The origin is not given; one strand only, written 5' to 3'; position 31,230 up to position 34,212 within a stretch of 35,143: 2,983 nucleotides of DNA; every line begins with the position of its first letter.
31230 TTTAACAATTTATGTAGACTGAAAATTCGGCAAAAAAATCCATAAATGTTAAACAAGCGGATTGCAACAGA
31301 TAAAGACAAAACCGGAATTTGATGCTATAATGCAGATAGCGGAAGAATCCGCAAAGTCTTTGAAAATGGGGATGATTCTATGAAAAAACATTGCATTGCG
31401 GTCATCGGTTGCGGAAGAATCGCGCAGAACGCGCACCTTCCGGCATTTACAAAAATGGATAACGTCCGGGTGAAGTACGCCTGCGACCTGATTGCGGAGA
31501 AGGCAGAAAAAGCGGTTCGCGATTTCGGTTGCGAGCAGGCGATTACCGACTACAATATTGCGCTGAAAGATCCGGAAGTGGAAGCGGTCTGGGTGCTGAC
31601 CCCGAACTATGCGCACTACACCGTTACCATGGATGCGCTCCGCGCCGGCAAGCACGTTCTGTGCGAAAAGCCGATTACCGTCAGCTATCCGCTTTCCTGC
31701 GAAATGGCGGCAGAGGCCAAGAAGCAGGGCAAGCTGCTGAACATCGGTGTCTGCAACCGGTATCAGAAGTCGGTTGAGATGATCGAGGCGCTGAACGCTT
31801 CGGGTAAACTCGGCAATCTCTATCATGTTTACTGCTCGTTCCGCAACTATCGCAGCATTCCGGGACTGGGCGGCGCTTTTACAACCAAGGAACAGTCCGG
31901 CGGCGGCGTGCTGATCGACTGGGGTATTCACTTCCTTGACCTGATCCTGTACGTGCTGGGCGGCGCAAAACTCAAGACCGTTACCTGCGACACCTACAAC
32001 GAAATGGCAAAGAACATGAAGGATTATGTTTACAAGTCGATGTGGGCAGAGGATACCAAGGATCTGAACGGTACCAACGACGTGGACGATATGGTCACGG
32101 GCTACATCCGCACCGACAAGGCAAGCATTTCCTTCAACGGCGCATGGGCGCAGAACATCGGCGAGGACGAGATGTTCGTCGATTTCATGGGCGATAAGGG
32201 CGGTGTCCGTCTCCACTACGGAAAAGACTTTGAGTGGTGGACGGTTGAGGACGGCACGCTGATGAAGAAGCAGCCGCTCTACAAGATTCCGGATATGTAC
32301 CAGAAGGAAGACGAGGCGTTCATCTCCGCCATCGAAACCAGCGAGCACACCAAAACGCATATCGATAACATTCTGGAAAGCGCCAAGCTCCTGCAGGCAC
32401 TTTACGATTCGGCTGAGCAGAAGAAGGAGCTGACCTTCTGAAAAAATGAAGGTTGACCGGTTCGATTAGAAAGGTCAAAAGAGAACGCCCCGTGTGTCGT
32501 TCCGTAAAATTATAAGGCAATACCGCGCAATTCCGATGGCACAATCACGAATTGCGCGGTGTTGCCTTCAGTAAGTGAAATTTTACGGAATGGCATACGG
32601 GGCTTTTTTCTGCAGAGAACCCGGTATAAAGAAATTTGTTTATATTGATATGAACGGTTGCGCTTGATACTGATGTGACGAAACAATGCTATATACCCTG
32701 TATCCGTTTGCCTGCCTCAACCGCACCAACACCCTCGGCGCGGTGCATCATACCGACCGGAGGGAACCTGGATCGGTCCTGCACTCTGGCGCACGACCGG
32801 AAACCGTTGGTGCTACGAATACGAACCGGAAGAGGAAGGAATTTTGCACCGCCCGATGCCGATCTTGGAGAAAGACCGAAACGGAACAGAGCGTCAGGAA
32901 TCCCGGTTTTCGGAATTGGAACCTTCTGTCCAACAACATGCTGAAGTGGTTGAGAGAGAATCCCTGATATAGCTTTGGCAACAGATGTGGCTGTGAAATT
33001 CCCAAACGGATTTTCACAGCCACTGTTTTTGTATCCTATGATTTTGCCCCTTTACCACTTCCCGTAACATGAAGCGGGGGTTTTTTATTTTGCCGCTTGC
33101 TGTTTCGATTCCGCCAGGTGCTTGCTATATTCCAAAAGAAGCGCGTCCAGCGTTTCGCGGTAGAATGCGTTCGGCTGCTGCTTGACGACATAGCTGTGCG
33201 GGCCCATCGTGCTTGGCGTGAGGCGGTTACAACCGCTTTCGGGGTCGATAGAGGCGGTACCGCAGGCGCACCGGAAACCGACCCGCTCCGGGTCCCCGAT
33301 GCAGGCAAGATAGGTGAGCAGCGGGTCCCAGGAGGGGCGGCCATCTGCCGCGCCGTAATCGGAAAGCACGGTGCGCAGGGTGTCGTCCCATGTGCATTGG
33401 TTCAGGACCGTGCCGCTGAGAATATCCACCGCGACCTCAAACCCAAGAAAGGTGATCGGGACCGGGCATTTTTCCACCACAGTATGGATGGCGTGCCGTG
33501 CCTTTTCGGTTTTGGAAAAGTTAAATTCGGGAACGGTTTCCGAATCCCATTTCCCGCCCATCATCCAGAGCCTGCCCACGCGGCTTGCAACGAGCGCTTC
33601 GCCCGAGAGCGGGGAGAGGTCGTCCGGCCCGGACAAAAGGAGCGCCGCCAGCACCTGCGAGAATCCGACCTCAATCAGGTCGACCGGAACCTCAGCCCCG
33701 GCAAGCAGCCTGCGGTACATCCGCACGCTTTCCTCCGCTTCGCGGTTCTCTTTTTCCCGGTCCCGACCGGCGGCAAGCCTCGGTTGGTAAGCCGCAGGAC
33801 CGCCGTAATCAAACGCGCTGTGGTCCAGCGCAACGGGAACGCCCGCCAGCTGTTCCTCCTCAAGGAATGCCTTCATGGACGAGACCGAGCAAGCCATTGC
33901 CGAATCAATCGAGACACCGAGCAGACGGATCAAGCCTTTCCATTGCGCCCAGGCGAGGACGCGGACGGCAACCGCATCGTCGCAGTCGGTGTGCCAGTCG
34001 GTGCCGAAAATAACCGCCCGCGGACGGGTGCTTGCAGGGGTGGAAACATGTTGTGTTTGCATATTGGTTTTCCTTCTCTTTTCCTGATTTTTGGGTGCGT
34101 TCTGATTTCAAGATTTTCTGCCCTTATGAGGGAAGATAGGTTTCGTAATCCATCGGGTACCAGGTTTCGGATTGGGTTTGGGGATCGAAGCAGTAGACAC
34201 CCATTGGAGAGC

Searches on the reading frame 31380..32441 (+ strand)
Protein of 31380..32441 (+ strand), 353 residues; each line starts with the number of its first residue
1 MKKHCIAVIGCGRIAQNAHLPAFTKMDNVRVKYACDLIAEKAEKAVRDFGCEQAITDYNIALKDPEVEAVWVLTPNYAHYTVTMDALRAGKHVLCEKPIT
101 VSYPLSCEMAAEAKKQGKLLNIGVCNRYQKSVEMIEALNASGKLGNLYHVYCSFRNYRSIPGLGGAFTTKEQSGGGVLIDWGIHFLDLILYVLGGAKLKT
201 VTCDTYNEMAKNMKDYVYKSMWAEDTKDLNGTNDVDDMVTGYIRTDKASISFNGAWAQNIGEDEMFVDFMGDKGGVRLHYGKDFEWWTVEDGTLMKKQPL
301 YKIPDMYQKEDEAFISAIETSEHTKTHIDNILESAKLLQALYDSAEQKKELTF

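Call 7: search_protein_families(library=pfam, proteins=[window:31380-32441:+])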
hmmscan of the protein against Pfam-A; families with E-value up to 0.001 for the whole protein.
window:31380-32441:+ (353 aa): 3 families
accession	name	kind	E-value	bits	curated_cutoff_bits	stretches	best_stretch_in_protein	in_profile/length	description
PF01408.29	GFO_IDH_MocA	-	9.3e-26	91.3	24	1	6-122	3-118/120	Oxidoreductase family, NAD-binding Rossmann fold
PF22725.1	GFO_IDH_MocA_C3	-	5.4e-17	62.4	27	1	135-276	4-123/124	GFO/IDH/MocA C-terminal domain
PF02894.22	GFO_IDH_MocA_C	-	9.9e-13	48.8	22.9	1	141-351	6-216/218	Oxidoreductase family, C-terminal alpha/beta domain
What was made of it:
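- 31380..32441 (+): MocA353, a Gfo/Idh/MocA oxidoreductase. Its closest solved relatives are the glycoside 3-oxidoreductases DgpA and DgpA1. Call 7 for the family.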

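Call 28: search_solved_structures(query=window:31380-32441:+, max_evalue=0.00001)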
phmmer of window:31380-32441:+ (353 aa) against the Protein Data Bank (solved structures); distinct sequences matched with E-value up to 0.00001: 75 (the best 60 are shown).
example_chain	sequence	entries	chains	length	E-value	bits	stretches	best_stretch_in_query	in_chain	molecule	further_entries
9m3d_B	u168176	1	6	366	1.2e-42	149.5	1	5-284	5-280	DgpA1 from W974-1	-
7xr9_A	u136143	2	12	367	9.1e-42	146.6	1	2-284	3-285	DgpA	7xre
3e18_A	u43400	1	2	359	3e-25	92.3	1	1-204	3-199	oxidoreductase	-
4fb5_A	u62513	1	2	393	1.5e-22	83.4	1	11-197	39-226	Probable oxidoreductase protein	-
1evj_A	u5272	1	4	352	2.2e-21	79.6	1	6-208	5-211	GLUCOSE-FRUCTOSE OXIDOREDUCTASE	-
4gqa_A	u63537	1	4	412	4.8e-21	78.4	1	38-239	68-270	NAD binding Oxidoreductase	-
1ofg_A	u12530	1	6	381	1.7e-20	76.6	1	6-208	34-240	GLUCOSE-FRUCTOSE OXIDOREDUCTASE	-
1ryd_A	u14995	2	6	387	1.8e-20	76.6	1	6-208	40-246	glucose-fructose oxidoreductase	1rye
1h6a_A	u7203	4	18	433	2.5e-20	76.1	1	6-208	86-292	PRECURSOR FORM OF GLUCOSE-FRUCTOSE OXIDOREDUCTASE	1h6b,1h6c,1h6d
4koa_A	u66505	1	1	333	6.3e-20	74.8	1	34-205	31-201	1,5-anhydro-D-fructose reductase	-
3cea_A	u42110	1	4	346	5.5e-19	71.7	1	6-196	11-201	Myo-inositol 2-dehydrogenase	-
3gdo_A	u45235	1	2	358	7.1e-19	71.3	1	6-216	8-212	Uncharacterized oxidoreductase yvaA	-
3gfg_A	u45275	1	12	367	7.6e-19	71.2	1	6-216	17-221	Uncharacterized oxidoreductase yvaA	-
9m37_A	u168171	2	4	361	3e-18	69.3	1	7-224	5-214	P581a DgpA2 and isoorientin complex structure | Gfo/Idh/MocA family protein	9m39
3kux_A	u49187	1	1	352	8.3e-18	67.8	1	6-196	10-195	Putative oxidoreductase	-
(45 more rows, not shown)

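Call 39: search_protein_families(library=ncbifam, proteins=[window:31380-32441:+], max_evalue=0.00001)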
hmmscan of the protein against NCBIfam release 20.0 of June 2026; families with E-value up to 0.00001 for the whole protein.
window:31380-32441:+ (353 aa): 9 families
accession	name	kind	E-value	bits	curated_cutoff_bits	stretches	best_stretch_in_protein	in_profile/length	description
TIGR04380.1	myo_inos_iolG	equivalog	1.2e-34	119.7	355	1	5-350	3-328/330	inositol 2-dehydrogenase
NF052479.1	LevoglcsnDh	equivalog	2.2e-24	85.9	650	1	1-282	1-293/386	levoglucosan dehydrogenase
NF008607.0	PRK11579.1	subfamily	3.2e-23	82.3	330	1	6-212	7-208/346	oxidoreductase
NF040723.1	UDP-GlcNAcDh_Arch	equivalog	5.7e-23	81.9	450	1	6-219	3-201/302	UDP-N-acetylglucosamine 3-dehydrogenase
NF052679.1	InsChiInosDhIolG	equivalog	8.8e-18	64.4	540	1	6-157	5-158/343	bifunctional inositol 2-dehydrogenase/D-chiro-inositol 1-dehydrogenase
NF058563.1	BT_2159_fam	equivalog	3.5e-15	55.9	650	1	6-285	3-255/350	disaccharide 3-dehydrogenase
NF007574.0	PRK10206.1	equivalog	3.8e-15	55.8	352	1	4-197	4-191/345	oxidoreductase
NF041392.1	XylDh_Gfo6_Halo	equivalog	1.5e-13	50.3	350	1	6-153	19-169/350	D-xylose 1-dehydrogenase Gfo6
NF058561.1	BT_2158_fam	equivalog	1.2e-11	43.9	750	1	5-152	37-182/487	glycoside 3-dehydrogenase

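Call 40: search_solved_structures(query=window:31380-32441:+, max_evalue=1e-30, show_alignments=1)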
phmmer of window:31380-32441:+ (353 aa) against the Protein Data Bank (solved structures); distinct sequences matched with E-value up to 1e-30: 2.
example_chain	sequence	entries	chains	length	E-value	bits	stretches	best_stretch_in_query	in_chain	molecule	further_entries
9m3d_B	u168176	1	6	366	1.2e-42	149.5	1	5-284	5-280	DgpA1 from W974-1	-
7xr9_A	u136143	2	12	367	9.1e-42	146.6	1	2-284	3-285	DgpA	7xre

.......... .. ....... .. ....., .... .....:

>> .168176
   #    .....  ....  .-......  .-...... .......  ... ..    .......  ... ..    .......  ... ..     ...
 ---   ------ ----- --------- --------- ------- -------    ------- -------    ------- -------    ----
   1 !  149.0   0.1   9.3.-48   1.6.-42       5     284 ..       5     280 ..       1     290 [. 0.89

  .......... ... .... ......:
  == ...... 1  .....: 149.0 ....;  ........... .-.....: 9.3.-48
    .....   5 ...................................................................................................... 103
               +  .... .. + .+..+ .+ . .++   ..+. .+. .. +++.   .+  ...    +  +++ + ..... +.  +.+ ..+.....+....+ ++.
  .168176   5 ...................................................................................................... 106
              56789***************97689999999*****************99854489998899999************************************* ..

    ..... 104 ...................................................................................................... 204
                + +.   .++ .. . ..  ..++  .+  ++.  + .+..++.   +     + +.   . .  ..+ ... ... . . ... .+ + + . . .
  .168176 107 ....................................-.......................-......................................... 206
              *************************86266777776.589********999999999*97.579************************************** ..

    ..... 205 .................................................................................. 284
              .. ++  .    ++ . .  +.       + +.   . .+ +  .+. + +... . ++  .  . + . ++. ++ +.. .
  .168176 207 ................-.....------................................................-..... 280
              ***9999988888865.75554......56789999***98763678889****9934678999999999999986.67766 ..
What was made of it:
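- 31380..32441 (+): PDB matches 9m3d at 1.2e-42 and 7xr9 at 9.1e-42 (calls 28, 40).
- On DgpA-type glycoside 3-oxidoreductase system (for the regulon's enzymes): The best solved relatives are DgpA1 and DgpA at about 1e-42 (calls 28, 40).
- Closest known: DgpA / DgpA1 glycoside 3-oxidoreductases of gut bacteria. Same: MocA353 is a Gfo/Idh/MocA enzyme whose best solved relatives are DgpA1 and DgpA (1.2e-42 and 9.1e-42 over residues 5-284; calls 28, 40).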

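Call 50: find_homologous_proteins(query=window:31380-32441:+, max_evalue=1e-60)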
Query window:31380-32441:+ (353 aa): 5888 proteins with E <= 1e-60 among 8000 candidates; the best 120 are listed.
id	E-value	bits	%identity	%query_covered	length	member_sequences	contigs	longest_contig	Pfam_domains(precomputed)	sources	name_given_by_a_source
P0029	7.0e-240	813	99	100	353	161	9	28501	PF01408.29,PF22725.2,PF02894.23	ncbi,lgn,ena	-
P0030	1.3e-215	733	89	100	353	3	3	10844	PF01408.29,PF22725.2,PF02894.23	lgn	-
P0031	1.9e-212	723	87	100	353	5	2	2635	PF01408.29,PF22725.2,PF02894.23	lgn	-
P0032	3.6e-212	722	87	100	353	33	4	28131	PF01408.29,PF22725.2,PF02894.23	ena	-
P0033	4.6e-212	722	86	100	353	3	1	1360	PF01408.29,PF22725.2,PF02894.23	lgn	-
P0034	7.4e-207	704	85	100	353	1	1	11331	PF01408.29,PF22725.2,PF02894.23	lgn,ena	-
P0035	1.3e-206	704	85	100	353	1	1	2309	PF01408.29,PF22725.2,PF02894.23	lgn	-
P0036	9.6e-206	701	85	100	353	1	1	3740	PF01408.29,PF22725.2,PF02894.23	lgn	-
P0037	5.0e-192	656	78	100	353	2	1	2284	PF01408.29,PF22725.2,PF02894.23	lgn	-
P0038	8.5e-190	648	79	100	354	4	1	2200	PF01408.29,PF22725.2,PF02894.23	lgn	-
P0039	2.0e-187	640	79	100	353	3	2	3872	PF01408.29,PF22725.2,PF02894.23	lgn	-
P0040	1.1e-186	638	78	99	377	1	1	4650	PF01408.29,PF22725.2,PF02894.23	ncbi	-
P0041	1.5e-186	638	87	90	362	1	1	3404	PF01408.29,PF22725.2,PF02894.23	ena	-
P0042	1.3e-182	625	75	100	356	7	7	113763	PF01408.29,PF22725.2,PF02894.23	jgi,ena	-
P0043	3.2e-180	617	75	99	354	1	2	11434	PF01408.29,PF22725.2,PF02894.23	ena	-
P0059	1.1e-171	589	71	100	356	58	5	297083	PF01408.29,PF22725.2,PF02894.23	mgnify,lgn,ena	mgnify:FL=1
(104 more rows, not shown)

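Call 51: find_encoding_contigs(protein=P0032, flank=10000, max_places=2)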
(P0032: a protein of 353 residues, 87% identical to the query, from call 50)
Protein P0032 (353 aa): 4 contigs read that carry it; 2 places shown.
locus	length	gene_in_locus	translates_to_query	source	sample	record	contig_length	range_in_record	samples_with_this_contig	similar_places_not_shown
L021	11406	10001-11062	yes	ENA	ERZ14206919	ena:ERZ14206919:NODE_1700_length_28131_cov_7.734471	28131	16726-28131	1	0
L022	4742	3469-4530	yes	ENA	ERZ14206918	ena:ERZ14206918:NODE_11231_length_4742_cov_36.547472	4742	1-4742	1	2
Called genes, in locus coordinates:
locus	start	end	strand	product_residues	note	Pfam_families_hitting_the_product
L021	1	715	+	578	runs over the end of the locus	PF02743:dCache_1, PF06580:His_kinase, PF02518:HATPase_c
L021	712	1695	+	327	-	PF00532:Peripla_BP_1, PF13407:Peripla_BP_4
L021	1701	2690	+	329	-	PF00248:Aldo_ket_red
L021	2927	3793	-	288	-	PF10114:PocR, PF12833:HTH_18, PF00165:HTH_AraC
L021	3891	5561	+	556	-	PF13320:GH123_cat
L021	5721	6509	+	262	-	PF02311:AraC_binding, PF07883:Cupin_2, PF00165:HTH_AraC, PF12833:HTH_18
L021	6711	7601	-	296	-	PF07833:Cu_amine_oxidN1, PF07486:Hydrolase_2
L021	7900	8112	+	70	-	PF00313:CSD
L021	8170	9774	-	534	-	PF00005:ABC_tran, PF02463:SMC_N (faint), PF13304:AAA_21 (faint), PF12848:ABC_tran_Xtn, PF00005:ABC_tran (weak)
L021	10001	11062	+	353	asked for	PF01408:GFO_IDH_MocA, PF22725:GFO_IDH_MocA_C3, PF02894:GFO_IDH_MocA_C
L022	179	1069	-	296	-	PF07833:Cu_amine_oxidN1, PF07486:Hydrolase_2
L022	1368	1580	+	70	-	PF00313:CSD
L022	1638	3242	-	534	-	PF00005:ABC_tran, PF02463:SMC_N (faint), PF13304:AAA_21 (faint), PF12848:ABC_tran_Xtn, PF00005:ABC_tran (weak)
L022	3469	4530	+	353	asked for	PF01408:GFO_IDH_MocA, PF22725:GFO_IDH_MocA_C3, PF02894:GFO_IDH_MocA_C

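Call 52: find_encoding_contigs(protein=P0030, flank=10000, max_places=2)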
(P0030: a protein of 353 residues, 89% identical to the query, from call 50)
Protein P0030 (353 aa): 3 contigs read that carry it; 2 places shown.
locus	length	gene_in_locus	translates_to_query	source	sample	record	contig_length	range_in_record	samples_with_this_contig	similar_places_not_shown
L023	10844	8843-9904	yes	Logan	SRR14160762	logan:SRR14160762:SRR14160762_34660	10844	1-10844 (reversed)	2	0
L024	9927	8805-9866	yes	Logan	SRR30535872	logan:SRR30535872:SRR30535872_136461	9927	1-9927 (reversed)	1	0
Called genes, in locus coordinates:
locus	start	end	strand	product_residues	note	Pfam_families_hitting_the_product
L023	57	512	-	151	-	-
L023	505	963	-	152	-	-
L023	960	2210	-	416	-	PF04932:Wzy_C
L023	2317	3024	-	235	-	PF01746:tRNA_m1G_MT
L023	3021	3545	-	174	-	PF01782:RimM, PF05239:PRC (faint), PF24986:PRC_RimM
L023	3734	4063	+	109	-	PF02699:YajC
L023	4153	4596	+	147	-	-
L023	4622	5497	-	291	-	PF02311:AraC_binding, PF07883:Cupin_2, PF12833:HTH_18, PF00165:HTH_AraC (weak)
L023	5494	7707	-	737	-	PF08531:Bac_rhamnosid_N, PF05592:Bac_rhamnosid, PF17389:Bac_rhamnosid6H, PF17390:Bac_rhamnosid_C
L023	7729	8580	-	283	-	PF01261:AP_endonuc_2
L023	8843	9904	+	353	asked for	PF01408:GFO_IDH_MocA, PF22725:GFO_IDH_MocA_C3, PF02894:GFO_IDH_MocA_C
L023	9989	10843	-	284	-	?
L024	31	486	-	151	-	-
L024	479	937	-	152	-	-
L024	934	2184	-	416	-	PF04932:Wzy_C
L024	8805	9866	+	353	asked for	PF01408:GFO_IDH_MocA, PF22725:GFO_IDH_MocA_C3, PF02894:GFO_IDH_MocA_C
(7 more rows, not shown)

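Call 53: find_encoding_contigs(protein=P0034, flank=10000, max_places=2)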
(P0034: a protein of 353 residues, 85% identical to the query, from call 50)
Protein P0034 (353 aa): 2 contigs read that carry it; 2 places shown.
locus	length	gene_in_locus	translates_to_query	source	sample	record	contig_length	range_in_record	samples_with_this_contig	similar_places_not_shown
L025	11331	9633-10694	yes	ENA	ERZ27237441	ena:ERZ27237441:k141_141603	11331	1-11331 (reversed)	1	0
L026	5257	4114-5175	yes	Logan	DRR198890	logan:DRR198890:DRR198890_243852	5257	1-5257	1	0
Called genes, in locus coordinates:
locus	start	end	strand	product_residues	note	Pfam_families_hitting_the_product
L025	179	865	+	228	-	PF00132:Hexapep (faint), PF25084:LbH_EIF2B, PF25087:GMPPB_C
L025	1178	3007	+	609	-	PF13522:GATase_6, PF13537:GATase_7, PF01380:SIS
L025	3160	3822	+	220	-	PF00657:Lipase_GDSL, PF13472:Lipase_GDSL_2, PF16255:Lipase_GDSL_lke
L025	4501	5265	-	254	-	PF00005:ABC_tran, PF02463:SMC_N, PF13304:AAA_21 (weak)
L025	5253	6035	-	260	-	PF00528:BPD_transp_1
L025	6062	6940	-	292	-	PF00497:SBP_bac_3, PF10613:Lig_chan-Glu_bd (weak)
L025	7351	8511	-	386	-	PF00155:Aminotran_1_2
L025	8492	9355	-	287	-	PF12541:DUF3737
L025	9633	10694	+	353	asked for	PF01408:GFO_IDH_MocA, PF22725:GFO_IDH_MocA_C3, PF02894:GFO_IDH_MocA_C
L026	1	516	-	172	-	?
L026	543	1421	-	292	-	PF00497:SBP_bac_3, PF10613:Lig_chan-Glu_bd (weak)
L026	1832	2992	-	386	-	PF00155:Aminotran_1_2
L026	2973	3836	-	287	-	PF12541:DUF3737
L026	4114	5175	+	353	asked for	PF01408:GFO_IDH_MocA, PF22725:GFO_IDH_MocA_C3, PF02894:GFO_IDH_MocA_C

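Call 58: find_encoding_contigs(protein=P0042, flank=7000, max_places=2)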
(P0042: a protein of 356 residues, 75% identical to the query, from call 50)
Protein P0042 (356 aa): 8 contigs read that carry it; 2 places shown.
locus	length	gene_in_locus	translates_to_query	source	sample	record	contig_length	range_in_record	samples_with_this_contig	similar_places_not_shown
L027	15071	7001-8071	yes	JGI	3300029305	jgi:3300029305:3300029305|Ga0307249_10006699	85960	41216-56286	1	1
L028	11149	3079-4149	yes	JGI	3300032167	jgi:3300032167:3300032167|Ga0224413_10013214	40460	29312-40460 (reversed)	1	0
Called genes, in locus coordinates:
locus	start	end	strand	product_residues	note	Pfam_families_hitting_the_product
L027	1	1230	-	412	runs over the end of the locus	PF13229:Beta_helix (weak)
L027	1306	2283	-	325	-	PF00149:Metallophos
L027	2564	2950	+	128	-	-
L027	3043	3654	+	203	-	-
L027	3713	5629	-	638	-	PF01055:Glyco_hydro_31_2nd, PF21365:Glyco_hydro_31_3rd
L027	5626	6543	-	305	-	PF02311:AraC_binding (weak), PF07883:Cupin_2 (weak), PF12833:HTH_18, PF00165:HTH_AraC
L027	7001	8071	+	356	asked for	PF01408:GFO_IDH_MocA, PF02894:GFO_IDH_MocA_C, PF22725:GFO_IDH_MocA_C3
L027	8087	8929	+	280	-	PF01408:GFO_IDH_MocA (weak)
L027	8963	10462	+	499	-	-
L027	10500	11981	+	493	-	-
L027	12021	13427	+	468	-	PF22422:MGH1-like_GH, PF01204:Trehalase (weak)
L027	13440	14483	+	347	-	PF01408:GFO_IDH_MocA, PF22725:GFO_IDH_MocA_C3, PF02894:GFO_IDH_MocA_C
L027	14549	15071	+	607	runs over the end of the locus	PF27114:Phage_tail_beta, PF12708:Pect-lyase_RHGA_epim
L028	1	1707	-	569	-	?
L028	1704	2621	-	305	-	PF02311:AraC_binding (weak), PF07883:Cupin_2 (weak), PF12833:HTH_18, PF00165:HTH_AraC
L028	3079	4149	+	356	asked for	PF01408:GFO_IDH_MocA, PF02894:GFO_IDH_MocA_C, PF22725:GFO_IDH_MocA_C3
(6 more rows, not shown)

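Call 59: find_encoding_contigs(protein=P0059, flank=7000, max_places=1)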
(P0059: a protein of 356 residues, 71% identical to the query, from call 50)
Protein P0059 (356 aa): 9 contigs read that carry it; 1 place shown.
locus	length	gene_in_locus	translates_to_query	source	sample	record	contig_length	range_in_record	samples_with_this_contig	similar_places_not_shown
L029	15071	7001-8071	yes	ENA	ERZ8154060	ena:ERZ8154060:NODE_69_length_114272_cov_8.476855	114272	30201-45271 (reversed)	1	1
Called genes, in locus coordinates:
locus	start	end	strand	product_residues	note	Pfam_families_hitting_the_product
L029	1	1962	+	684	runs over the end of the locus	PF17389:Bac_rhamnosid6H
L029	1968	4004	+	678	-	PF03629:SASA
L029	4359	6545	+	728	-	PF08531:Bac_rhamnosid_N, PF05592:Bac_rhamnosid, PF17389:Bac_rhamnosid6H, PF17390:Bac_rhamnosid_C (weak)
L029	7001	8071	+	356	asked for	PF01408:GFO_IDH_MocA, PF22725:GFO_IDH_MocA_C3, PF02894:GFO_IDH_MocA_C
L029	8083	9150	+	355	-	PF01408:GFO_IDH_MocA, PF07991:KARI_N (weak), PF02894:GFO_IDH_MocA_C, PF22725:GFO_IDH_MocA_C3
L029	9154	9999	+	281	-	PF01261:AP_endonuc_2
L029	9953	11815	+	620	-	PF00528:BPD_transp_1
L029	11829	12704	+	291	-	PF00528:BPD_transp_1 (weak)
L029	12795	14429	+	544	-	-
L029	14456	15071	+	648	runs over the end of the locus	-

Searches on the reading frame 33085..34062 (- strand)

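Call 7: search_protein_families(library=pfam, proteins=[window:33085-34062:-])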
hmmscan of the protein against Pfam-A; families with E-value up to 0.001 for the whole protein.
window:33085-34062:- (325 aa): 1 family
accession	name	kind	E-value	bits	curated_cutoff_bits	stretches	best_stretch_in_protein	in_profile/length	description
PF01156.24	IU_nuc_hydro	-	0.00014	22.1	34.2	1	17-225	1-204/297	Inosine-uridine preferring nucleoside hydrolase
